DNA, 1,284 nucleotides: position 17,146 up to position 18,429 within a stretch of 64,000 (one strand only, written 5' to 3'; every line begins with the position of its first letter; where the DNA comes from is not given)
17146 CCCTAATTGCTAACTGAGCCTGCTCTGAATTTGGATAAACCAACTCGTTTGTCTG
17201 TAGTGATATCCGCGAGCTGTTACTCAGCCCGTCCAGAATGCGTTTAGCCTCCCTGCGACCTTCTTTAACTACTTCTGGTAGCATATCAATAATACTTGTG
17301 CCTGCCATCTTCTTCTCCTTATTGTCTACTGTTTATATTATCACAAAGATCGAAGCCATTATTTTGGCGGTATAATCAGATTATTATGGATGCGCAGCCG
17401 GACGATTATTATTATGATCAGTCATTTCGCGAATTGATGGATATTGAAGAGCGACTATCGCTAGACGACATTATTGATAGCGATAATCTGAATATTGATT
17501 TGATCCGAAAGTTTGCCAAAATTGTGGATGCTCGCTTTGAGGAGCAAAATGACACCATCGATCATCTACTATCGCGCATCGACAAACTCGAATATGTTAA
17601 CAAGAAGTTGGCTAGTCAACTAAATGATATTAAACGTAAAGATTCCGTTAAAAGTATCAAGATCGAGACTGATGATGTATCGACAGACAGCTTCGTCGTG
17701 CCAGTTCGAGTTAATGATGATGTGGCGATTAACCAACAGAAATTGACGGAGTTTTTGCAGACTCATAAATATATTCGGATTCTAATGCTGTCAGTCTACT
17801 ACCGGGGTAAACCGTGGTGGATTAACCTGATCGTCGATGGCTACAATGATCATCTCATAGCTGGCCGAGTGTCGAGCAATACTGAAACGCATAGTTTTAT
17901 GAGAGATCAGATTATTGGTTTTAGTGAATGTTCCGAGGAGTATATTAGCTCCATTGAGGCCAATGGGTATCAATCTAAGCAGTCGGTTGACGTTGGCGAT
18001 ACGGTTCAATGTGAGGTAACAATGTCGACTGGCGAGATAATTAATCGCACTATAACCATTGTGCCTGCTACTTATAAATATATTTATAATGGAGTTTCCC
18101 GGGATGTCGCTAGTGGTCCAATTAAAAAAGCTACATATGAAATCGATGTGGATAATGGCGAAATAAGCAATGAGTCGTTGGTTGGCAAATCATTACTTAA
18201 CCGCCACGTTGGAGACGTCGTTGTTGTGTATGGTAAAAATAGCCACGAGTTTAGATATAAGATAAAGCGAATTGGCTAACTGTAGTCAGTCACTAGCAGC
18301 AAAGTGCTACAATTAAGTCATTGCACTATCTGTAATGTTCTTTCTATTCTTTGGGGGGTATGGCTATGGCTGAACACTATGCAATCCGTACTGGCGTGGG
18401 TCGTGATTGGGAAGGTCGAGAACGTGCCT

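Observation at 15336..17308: Candidate phasevarion: type III mod switched OFF by a C8 tract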

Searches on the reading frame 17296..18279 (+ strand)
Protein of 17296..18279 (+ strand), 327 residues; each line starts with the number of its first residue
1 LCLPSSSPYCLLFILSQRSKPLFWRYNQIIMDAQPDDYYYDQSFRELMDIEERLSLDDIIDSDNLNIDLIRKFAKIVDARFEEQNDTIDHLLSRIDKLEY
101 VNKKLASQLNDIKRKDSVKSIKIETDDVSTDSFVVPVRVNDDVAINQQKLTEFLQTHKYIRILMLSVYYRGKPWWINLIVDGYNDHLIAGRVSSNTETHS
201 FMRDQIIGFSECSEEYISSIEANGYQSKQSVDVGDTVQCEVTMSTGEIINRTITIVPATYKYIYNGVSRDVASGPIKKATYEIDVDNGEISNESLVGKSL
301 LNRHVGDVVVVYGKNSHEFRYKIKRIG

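Call 4: search_protein_families(library=pfam, proteins=[window:17296-18279:+])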
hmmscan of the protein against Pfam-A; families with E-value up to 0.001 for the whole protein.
window:17296-18279:+ (327 aa): 1 family
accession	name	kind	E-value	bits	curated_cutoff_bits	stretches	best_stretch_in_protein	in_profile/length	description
PF01272.25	GreA_GreB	-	1.1e-07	32.1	26.9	1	281-326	31-75/77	Transcription elongation factor, GreA/GreB, C-term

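Call 5: search_protein_families(library=ncbifam, proteins=[window:17296-18279:+])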
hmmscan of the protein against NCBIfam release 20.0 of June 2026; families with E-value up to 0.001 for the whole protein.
window:17296-18279:+ (327 aa): 3 families
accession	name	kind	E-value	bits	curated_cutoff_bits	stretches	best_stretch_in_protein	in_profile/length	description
NF001263.0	PRK00226.1-4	equivalog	2.3e-05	24.3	145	1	281-326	113-157/160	transcription elongation factor GreA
TIGR01462.1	greA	subfamily_domain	3.1e-05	24.1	139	1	280-326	105-150/151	transcription elongation factor GreA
NF001261.0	PRK00226.1-2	equivalog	0.00058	19.8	167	0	280-315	109-144/157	transcription elongation factor GreA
